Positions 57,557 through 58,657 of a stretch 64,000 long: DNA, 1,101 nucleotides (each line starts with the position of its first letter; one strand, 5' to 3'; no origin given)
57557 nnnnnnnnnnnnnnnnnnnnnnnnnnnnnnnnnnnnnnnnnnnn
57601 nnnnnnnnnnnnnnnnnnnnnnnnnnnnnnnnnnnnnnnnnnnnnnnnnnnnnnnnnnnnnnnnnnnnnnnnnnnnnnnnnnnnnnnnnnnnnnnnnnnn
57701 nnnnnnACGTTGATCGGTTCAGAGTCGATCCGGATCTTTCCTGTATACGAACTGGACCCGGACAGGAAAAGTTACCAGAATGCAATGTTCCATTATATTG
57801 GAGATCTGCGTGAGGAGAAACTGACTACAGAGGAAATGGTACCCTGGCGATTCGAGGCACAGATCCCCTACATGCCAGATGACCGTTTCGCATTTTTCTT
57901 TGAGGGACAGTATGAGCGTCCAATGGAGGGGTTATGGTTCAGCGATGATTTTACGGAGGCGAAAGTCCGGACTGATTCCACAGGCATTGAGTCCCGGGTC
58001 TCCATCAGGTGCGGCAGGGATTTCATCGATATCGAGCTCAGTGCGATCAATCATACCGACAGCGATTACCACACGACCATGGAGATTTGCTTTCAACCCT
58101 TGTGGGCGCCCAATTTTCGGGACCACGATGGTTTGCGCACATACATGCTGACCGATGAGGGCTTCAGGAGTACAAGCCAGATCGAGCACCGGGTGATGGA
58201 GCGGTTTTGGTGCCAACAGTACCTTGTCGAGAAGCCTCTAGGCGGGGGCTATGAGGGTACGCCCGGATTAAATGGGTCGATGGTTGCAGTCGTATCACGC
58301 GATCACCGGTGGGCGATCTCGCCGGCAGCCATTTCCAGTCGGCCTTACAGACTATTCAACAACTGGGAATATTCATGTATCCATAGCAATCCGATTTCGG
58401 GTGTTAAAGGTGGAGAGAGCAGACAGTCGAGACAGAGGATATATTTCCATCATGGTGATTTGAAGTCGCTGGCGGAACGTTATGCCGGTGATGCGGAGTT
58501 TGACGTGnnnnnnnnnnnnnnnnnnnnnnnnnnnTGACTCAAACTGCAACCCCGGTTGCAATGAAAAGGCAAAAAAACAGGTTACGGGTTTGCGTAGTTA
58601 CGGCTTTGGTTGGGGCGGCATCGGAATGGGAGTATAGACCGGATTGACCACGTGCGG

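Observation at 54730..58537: Divergently transcribed pair of secreted FGE-fold proteins lacking the catalytic cysteines, with a shared novel C-terminal domain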

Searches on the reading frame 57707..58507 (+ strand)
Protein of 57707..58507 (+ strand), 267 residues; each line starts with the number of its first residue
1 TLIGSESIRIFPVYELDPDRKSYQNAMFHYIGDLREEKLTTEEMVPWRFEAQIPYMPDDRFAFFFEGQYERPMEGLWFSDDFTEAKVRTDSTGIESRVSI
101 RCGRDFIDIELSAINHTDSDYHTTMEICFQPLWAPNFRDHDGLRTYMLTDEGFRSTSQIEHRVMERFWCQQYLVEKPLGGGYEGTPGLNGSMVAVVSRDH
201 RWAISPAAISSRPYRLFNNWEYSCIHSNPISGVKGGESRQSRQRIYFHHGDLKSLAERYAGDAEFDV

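Call 11: find_homologous_proteins(query=A2, max_evalue=0.001)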
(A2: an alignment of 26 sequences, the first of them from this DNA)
Query A2 (26 sequences) (267 aa, profile of the alignment): 24 proteins with E <= 0.001 among 2326 candidates.
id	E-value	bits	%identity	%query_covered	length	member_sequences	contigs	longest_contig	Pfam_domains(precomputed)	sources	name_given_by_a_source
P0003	1.6e-99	350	96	100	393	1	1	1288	PF03781.23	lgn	-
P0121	2.4e-96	340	37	97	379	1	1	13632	-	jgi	jgi:hypothetical protein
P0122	3.4e-72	261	25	79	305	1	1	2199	-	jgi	jgi:hypothetical protein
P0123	3.6e-68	248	40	72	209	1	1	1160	-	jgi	jgi:hypothetical protein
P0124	9.1e-66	240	25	62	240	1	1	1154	-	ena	-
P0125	6.5e-65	237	28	85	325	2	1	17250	-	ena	-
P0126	2.9e-63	232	26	79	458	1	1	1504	PF03781.23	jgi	jgi:hypothetical protein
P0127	3.6e-63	231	25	79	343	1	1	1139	PF03781.23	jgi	jgi:hypothetical protein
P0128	5.2e-63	231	25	62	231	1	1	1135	-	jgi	jgi:hypothetical protein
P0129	5.6e-63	231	25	79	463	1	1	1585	PF03781.23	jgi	jgi:hypothetical protein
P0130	5.3e-62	227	26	63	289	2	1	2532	-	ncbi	ncbi:MAG: hypothetical protein ABIK89_17565, partial [Planctomycetota bacterium]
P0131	6.0e-62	227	26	79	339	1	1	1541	-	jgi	-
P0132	5.1e-60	221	25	63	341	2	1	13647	PF03781.23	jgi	jgi:hypothetical protein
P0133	1.9e-59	219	26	59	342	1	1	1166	PF03781.23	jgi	-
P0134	1.6e-58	216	24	79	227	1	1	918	-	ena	-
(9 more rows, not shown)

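Call 12: search_solved_structures(query=A2, max_evalue=10)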
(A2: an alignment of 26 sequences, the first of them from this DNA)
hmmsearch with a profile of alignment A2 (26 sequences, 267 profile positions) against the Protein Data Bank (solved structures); distinct sequences matched with E-value up to 10: 0.

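Call 21: find_encoding_contigs(protein=P0121, flank=8000, max_places=3)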
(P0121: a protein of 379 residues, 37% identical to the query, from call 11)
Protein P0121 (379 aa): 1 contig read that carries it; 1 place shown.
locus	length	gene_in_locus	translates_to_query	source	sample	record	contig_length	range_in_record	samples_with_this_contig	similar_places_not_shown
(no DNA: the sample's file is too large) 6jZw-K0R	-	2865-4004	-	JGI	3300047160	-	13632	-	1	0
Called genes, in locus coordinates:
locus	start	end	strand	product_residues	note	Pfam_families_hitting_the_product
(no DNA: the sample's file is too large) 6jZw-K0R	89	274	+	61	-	-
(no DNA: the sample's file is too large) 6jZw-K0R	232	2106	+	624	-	-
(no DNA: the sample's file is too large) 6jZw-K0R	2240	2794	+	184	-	PF03781:FGE-sulfatase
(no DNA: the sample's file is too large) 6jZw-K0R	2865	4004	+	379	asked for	-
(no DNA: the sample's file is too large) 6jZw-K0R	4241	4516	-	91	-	-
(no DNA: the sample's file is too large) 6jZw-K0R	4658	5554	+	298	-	PF03629:SASA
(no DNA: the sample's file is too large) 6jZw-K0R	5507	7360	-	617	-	PF01839:FG-GAP (faint), PF13517:FG-GAP_3, PF07593:UnbV_ASPIC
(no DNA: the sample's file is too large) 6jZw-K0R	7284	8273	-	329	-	PF13371:TPR_9 (faint), PF03704:BTAD (faint), PF07721:TPR_4 (faint), PF13432:TPR_16 (weak), PF14559:TPR_19, PF00515:TPR_1 (weak), PF07719:TPR_2 (weak), PF14559:TPR_19 (weak), +11 more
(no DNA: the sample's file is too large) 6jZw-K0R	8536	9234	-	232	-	PF01351:RNase_HII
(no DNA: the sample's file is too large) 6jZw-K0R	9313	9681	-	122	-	PF01245:Ribosomal_L19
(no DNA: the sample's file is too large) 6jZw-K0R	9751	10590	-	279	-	PF01746:tRNA_m1G_MT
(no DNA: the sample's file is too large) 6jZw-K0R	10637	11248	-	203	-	PF01782:RimM, PF05239:PRC (weak), PF24986:PRC_RimM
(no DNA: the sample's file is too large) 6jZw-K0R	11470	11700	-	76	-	PF13083:KH_KhpA-B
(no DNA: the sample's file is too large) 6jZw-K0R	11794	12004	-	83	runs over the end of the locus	PF00886:Ribosomal_S16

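Call 32: search_protein_representatives(alignment_id=A2)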
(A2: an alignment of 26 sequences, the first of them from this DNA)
Query: 26 sequences, 267 profile positions. Proteins with E-value up to 0.001 (for the whole library): 875; up to 1e-10: 333; up to 1e-30: 51. The best 150 are listed.
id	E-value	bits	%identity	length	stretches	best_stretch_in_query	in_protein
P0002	3.7e-103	360.7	-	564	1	2-265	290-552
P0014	4.9e-103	360.3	-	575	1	2-265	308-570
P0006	5.4e-100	350.3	-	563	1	3-266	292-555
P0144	4.5e-97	340.7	-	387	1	2-266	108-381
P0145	4.9e-94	330.8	-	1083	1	2-265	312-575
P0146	1.2e-93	329.5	-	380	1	2-265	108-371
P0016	4.7e-93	327.6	-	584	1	2-266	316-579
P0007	5.4e-89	314.3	-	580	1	2-266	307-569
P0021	8.0e-88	310.4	-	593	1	2-266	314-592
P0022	1.1e-81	290.3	-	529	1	2-265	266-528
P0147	5.8e-77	274.8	-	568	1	2-264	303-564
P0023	3.9e-73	262.3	-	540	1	39-266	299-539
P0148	3.9e-71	255.7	-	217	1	48-264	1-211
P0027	2.6e-70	253.0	-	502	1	24-266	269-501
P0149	1.9e-69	250.2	-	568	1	4-264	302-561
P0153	9.7e-62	224.9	-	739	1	47-266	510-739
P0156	1.4e-56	208.0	-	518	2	45-266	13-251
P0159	1.8e-52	194.5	-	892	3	76-263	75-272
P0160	1.7e-48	181.5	-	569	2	48-265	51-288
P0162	1.8e-42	161.8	-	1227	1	48-265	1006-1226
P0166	7.0e-39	149.9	-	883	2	49-264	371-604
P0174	1.7e-33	132.3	-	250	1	47-264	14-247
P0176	3.3e-33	131.3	-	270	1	46-266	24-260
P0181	1.1e-31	126.3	-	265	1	48-264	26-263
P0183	1.8e-31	125.7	-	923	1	35-265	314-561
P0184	1.2e-30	123.0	-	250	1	49-265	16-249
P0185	4.4e-30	121.1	-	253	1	43-263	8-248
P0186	8.0e-30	120.3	-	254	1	46-264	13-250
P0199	4.6e-25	104.6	-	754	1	98-262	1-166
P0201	6.7e-25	104.1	-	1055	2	186-265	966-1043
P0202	2.6e-24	102.2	-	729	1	67-265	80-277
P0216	1.4e-22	96.5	-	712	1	97-265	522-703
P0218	2.1e-22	95.9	-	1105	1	58-265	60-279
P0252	1.7e-19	86.4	-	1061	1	48-264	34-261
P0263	8.0e-19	84.2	-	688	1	46-264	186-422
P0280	7.8e-18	80.9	-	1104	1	48-265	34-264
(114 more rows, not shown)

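Call 33: search_protein_families(library=pfam, proteins=[P0174, P0176, P0181, P0184, P0156, P0160, P0162, P0145, P0218, P0153], max_evalue=0.01)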
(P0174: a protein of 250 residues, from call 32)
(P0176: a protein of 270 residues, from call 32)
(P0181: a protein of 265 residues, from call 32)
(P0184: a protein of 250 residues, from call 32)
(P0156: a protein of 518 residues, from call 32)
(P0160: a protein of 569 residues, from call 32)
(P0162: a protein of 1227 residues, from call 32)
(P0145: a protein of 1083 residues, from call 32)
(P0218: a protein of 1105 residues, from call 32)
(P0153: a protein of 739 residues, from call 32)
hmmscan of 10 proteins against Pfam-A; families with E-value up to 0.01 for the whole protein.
P0174 (250 aa): 0 families

P0176 (270 aa): 0 families

P0181 (265 aa): 0 families

P0184 (250 aa): 0 families

P0156 (518 aa): 0 families

P0160 (569 aa): 0 families

P0162 (1227 aa): 4 families
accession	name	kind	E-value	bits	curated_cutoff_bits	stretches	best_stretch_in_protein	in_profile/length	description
PF03781.23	FGE-sulfatase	-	1.8e-32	113.4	23.3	1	783-960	30-255/255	Sulfatase-modifying factor enzyme 1-like domain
PF13229.12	Beta_helix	-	5e-11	42.9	25.9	2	317-389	11-83/158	Right handed beta helix region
PF05048.19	NosD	-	0.0007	19.5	23.6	1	315-409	69-158/212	Periplasmic copper-binding protein (NosD)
PF21231.2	GH141_M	-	0.0098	16.2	27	0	255-283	126-154/156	GH141 insertion domain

P0145 (1083 aa): 1 family
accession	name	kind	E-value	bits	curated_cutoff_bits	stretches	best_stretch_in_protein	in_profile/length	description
PF03781.23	FGE-sulfatase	-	5.2e-40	138.1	23.3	1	41-275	3-254/255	Sulfatase-modifying factor enzyme 1-like domain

P0218 (1105 aa): 1 family
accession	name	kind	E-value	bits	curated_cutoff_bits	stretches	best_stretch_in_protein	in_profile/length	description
PF19773.5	DUF6259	-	2.1e-40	139.1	28.7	1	641-928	3-297/300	Domain of unknown function (DUF6259)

P0153 (739 aa): 2 families
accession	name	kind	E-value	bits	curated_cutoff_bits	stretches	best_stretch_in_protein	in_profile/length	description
PF03781.23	FGE-sulfatase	-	6.7e-48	164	23.3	1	235-462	3-254/255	Sulfatase-modifying factor enzyme 1-like domain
PF13385.13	Laminin_G_3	-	7.3e-20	72.1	27.6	1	60-213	4-151/151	Concanavalin A-like lectin/glucanases superfamily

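Call 34: search_protein_families(library=pfam, proteins=[P0159, P0166, P0183, P0201, P0252, P0280, P0263, P0216, P0202, P0199], max_evalue=0.01)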
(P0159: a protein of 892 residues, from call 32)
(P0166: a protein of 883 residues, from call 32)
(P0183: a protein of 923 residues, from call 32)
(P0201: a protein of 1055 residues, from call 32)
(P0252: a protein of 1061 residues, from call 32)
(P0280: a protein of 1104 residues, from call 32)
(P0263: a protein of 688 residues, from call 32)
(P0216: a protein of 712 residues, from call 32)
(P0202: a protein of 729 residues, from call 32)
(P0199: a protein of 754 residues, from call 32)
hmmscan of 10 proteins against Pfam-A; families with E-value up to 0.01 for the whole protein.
P0159 (892 aa): 0 families

P0166 (883 aa): 0 families

P0183 (923 aa): 2 families
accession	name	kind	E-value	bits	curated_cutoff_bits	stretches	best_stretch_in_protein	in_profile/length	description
PF03781.23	FGE-sulfatase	-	3.6e-43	148.5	23.3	1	55-284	3-255/255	Sulfatase-modifying factor enzyme 1-like domain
PF07719.23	TPR_2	-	1.6e-05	25.1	27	0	806-836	1-31/34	Tetratricopeptide repeat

P0201 (1055 aa): 1 family
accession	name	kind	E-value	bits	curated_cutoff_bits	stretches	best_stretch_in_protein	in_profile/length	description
PF13472.12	Lipase_GDSL_2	-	2.1e-07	32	32.9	1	262-487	1-175/178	GDSL-like Lipase/Acylhydrolase family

P0252 (1061 aa): 1 family
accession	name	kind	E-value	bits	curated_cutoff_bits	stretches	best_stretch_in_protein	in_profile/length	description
PF19773.5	DUF6259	-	3.6e-42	145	28.7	1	598-885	2-297/300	Domain of unknown function (DUF6259)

P0280 (1104 aa): 1 family
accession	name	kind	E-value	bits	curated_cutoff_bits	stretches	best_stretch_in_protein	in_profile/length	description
PF19773.5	DUF6259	-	1.8e-28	100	28.7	1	631-932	2-297/300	Domain of unknown function (DUF6259)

P0263 (688 aa): 1 family
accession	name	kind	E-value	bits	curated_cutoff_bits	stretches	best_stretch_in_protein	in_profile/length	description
PF02633.19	Creatininase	-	4e-37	128.4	31.3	1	445-677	2-237/238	Creatinine amidohydrolase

P0216 (712 aa): 4 families
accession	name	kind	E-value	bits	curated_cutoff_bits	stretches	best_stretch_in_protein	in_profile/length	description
PF00884.28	Sulfatase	-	1.2e-42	146.7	25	1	32-333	3-300/301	Sulfatase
PF01663.27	Phosphodiest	-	1.2e-10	42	23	1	32-279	1-221/342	Type I phosphodiesterase / nucleotide pyrophosphatase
PF16347.10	SGSH_C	-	2.5e-07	31.4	29.3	1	294-423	12-147/154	N-sulphoglucosamine sulphohydrolase, C-terminal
PF02995.22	DUF229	-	0.0035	16.5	25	1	195-284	277-348/496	Protein of unknown function (DUF229)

P0202 (729 aa): 4 families
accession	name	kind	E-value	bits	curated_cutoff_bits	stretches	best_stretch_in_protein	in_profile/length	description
PF13517.12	FG-GAP_3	-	2e-13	51.2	26.9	1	622-689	1-60/61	FG-GAP-like repeat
PF01839.29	FG-GAP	-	0.00011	22.4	22.1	0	621-638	8-25/37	FG-GAP repeat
PF25292.1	Beta-prop_CGLA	-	0.00015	21.8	26.8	0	485-526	10-49/316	Lambda-carrageenase beta-propeller domain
PF00404.24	Dockerin_1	-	0.003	18.2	22.9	0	615-631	30-46/57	Dockerin type I domain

P0199 (754 aa): 4 families
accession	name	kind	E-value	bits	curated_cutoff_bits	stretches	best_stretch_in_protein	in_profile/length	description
PF17389.8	Bac_rhamnosid6H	-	3.9e-17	63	24.5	1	324-675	3-339/339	Bacterial alpha-L-rhamnosidase 6 hairpin glycosidase domain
PF17390.7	Bac_rhamnosid_C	-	2.6e-08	34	22.1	1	677-743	1-69/78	Bacterial alpha-L-rhamnosidase C-terminal domain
PF05592.18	Bac_rhamnosid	-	1.2e-05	25.6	22.2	1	224-301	8-86/102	Bacterial alpha-L-rhamnosidase concanavalin-like domain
PF21104.3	Glyco_hydro_78_N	-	0.00016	21.7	27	1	223-300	38-123/142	Glycosyl hydrolase family 78 alpha-rhamnosidase N-terminal domain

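Call 35: predict_structure(alignment_id=A2)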
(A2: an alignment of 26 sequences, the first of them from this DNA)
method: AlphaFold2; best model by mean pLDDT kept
length: 267 residues; sequences in the alignment: 26
mean_pLDDT: 87.7   pTM: 0.89
mean pLDDT of the five models: 87.7, 87.1, 85.1, 84.3, 83.2
residues with pLDDT >= 90: 152; 70-90: 96; 50-70: 13; < 50: 6
segments of 3 or more residues with pLDDT < 50: 177-182
pLDDT, mean of each block of 10 residues (from residue 1): 88 86 73 75 90 93 90 93 95 93 97 95 88 93 91 87 78 59 60 94 96 89 91 94 96 96 85
secondary structure, 60 per line:
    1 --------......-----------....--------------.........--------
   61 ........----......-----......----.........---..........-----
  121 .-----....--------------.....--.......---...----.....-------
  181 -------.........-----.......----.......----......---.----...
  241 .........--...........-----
elements in order: E9-14 H26-29 E44-52 E61-65 E73-78 E84-89 E94-102 E106-115 E127-130 E145-149 E152-155 E162-164 E169-173 E188-196 E202-208 E213-219 E224-229 E238-249 H252-262

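Call 52: search_protein_families(library=ncbifam, proteins=[P0174, P0176, P0181, P0184, P0156, P0160, P0218, P0185, P0186, P0125], max_evalue=0.1)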
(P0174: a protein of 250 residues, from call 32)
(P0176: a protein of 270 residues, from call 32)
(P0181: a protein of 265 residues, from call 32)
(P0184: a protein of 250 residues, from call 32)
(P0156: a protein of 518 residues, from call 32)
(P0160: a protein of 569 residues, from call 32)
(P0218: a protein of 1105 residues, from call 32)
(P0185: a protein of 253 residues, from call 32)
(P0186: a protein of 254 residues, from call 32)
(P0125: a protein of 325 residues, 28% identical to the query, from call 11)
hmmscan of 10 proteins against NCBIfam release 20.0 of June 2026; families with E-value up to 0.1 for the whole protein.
P0174 (250 aa): 0 families

P0176 (270 aa): 0 families

P0181 (265 aa): 0 families

P0184 (250 aa): 0 families

P0156 (518 aa): 0 families

P0160 (569 aa): 0 families

P0218 (1105 aa): 0 families

P0185 (253 aa): 0 families

P0186 (254 aa): 0 families

P0125 (325 aa): 0 families

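Call 56: find_homologous_proteins(query=A3, max_evalue=0.001)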
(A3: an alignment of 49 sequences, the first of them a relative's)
Query A3 (49 sequences) (250 aa, profile of the alignment): 639 proteins with E <= 0.001 among 3931 candidates; the best 120 are listed.
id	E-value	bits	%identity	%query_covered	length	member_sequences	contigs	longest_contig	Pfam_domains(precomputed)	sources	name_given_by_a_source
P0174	6.7e-87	309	100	100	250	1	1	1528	-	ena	-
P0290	8.1e-84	299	82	100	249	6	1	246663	-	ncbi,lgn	-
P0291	2.0e-82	294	81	99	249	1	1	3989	-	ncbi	ncbi:MAG: hypothetical protein ACE5JM_04340 [Armatimonadota bacterium]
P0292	2.4e-81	291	44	95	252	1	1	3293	-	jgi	-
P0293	3.5e-81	290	68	98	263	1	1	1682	-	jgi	jgi:hypothetical protein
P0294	1.8e-79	285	43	99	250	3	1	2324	-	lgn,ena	-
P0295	4.4e-79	283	40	99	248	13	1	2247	-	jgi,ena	-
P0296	7.1e-78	279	43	99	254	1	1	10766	-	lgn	-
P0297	2.4e-77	278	41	97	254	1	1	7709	-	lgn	-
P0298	3.5e-77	277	39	99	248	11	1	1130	-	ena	-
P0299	1.4e-76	275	42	99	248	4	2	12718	-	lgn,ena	-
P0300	7.7e-76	273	40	97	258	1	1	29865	-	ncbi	-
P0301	1.1e-75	272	38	99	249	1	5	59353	-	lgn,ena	-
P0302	1.8e-75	271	38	99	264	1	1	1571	-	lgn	-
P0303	7.3e-75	270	38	99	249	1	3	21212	-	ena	-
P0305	1.1e-74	269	39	99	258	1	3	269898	-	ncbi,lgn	-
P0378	1.7e-35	140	29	77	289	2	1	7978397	-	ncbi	-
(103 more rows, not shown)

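Call 57: find_encoding_contigs(protein=P0378, flank=9000, max_places=2)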
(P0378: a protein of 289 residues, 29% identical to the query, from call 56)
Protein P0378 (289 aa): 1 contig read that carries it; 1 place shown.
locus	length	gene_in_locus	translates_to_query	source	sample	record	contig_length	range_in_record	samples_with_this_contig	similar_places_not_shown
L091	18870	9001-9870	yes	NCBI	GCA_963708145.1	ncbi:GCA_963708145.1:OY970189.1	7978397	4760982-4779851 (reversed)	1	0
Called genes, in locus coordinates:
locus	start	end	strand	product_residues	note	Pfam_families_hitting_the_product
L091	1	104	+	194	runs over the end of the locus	-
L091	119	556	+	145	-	-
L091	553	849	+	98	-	-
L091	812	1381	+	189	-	-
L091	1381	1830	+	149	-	-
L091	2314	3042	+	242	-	-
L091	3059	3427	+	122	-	-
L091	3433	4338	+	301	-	-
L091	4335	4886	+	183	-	-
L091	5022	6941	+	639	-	-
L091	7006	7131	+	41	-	-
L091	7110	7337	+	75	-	-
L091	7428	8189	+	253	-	-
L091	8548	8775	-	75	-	PF03966:Trm112p (weak)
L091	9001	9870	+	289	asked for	-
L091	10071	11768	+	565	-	-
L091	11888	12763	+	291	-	-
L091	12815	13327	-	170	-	-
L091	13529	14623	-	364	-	-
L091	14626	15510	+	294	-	-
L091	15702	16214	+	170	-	PF00702:Hydrolase, PF12710:HAD (weak), PF13419:HAD_2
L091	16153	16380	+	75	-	PF13242:Hydrolase_like (weak)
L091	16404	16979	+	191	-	PF02353:CMAS, PF08123:DOT1 (faint), PF01170:UPF0020 (faint), PF06325:PrmA (weak), PF13847:Methyltransf_31, PF13649:Methyltransf_25, PF08241:Methyltransf_11 (weak), PF08242:Methyltransf_12 (weak)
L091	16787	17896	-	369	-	PF01073:3Beta_HSD, PF01370:Epimerase, PF02719:Polysacc_synt_2 (weak), PF04321:RmlD_sub_bind, PF05368:NmrA, PF13460:NAD_binding_10, PF16363:GDP_Man_Dehyd, PF07993:NAD_binding_4 (weak)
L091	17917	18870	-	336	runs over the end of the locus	PF01510:Amidase_2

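Call 58: find_encoding_contigs(protein=P0290, flank=9000, max_places=2)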
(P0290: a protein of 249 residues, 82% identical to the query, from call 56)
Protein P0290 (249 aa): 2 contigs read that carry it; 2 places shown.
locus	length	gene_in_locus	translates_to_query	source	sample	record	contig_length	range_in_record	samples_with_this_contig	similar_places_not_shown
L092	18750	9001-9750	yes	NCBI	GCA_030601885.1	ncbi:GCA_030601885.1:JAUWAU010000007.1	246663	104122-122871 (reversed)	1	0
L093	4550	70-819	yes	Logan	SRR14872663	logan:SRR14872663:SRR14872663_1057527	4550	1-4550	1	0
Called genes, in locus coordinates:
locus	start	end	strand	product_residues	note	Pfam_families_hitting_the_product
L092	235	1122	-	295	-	-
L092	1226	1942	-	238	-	-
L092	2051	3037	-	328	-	PF01208:URO-D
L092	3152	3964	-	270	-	PF05168:HEPN, PF01909:NTP_transf_2, PF18765:Polbeta (weak)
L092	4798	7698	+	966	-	PF22848:ASD1_dom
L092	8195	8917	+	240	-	PF03781:FGE-sulfatase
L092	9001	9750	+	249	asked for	-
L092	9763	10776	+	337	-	-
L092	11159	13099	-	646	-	PF00884:Sulfatase, PF01663:Phosphodiest (faint), PF16347:SGSH_C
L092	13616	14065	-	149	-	-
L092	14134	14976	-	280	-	PF01797:Y1_Tnp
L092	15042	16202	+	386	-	PF01571:GCV_T, PF08669:GCV_T_C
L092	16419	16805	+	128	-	PF01597:GCV_H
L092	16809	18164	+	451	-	PF02347:GDC-P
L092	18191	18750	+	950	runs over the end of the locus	PF02369:Big_1 (faint), PF10670:DUF4198 (faint), PF17210:SdrD_B (faint), PF24025:Ig_DR_A0283-like (faint), PF25020:TTR_TEN1-4 (faint), PF00775:Dioxygenase_C (faint), PF13620:CarboxypepD_reg, PF13620:CarboxypepD_reg, +10 more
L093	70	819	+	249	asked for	-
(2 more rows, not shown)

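Call 59: find_encoding_contigs(protein=P0305, flank=9000, max_places=2)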
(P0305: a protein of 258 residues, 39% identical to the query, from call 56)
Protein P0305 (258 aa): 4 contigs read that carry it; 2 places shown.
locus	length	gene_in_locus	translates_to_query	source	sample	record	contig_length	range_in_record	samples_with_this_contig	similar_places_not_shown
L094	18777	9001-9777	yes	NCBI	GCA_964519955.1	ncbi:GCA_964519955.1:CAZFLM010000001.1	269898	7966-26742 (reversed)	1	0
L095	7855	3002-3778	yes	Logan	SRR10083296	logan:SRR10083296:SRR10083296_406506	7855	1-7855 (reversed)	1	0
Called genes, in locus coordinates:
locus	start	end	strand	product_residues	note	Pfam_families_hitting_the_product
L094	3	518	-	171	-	PF07589:PEP_exosort_dom (weak)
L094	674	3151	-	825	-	PF01074:Glyco_hydro_38N, PF09261:Alpha-mann_mid, PF07748:Glyco_hydro_38C (weak)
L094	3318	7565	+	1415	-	PF13385:Laminin_G_3, PF07676:PD40 (faint), PF18582:HZS_alpha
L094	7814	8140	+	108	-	PF06689:zf-C4_ClpX (weak)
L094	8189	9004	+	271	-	PF03781:FGE-sulfatase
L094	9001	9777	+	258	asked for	-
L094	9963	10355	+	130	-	-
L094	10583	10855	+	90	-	-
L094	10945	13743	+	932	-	PF08531:Bac_rhamnosid_N, PF05592:Bac_rhamnosid, PF17389:Bac_rhamnosid6H, PF22422:MGH1-like_GH (weak), PF17390:Bac_rhamnosid_C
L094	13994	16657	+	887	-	PF13290:CHB_HEX_C_1, PF13287:Fn3_assoc, PF13385:Laminin_G_3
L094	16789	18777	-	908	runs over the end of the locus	PF25174:Beta-prop_THOC3, PF25174:Beta-prop_THOC3, PF23381:Beta-prop_IFT122_1st, PF24814:WD40_Prp19, PF25174:Beta-prop_THOC3, PF25175:Beta-prop_WDR5, PF25175:Beta-prop_WDR5, PF00188:CAP, +18 more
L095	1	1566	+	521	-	?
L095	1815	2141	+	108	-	PF06689:zf-C4_ClpX (weak)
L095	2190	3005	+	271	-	PF03781:FGE-sulfatase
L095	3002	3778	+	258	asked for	-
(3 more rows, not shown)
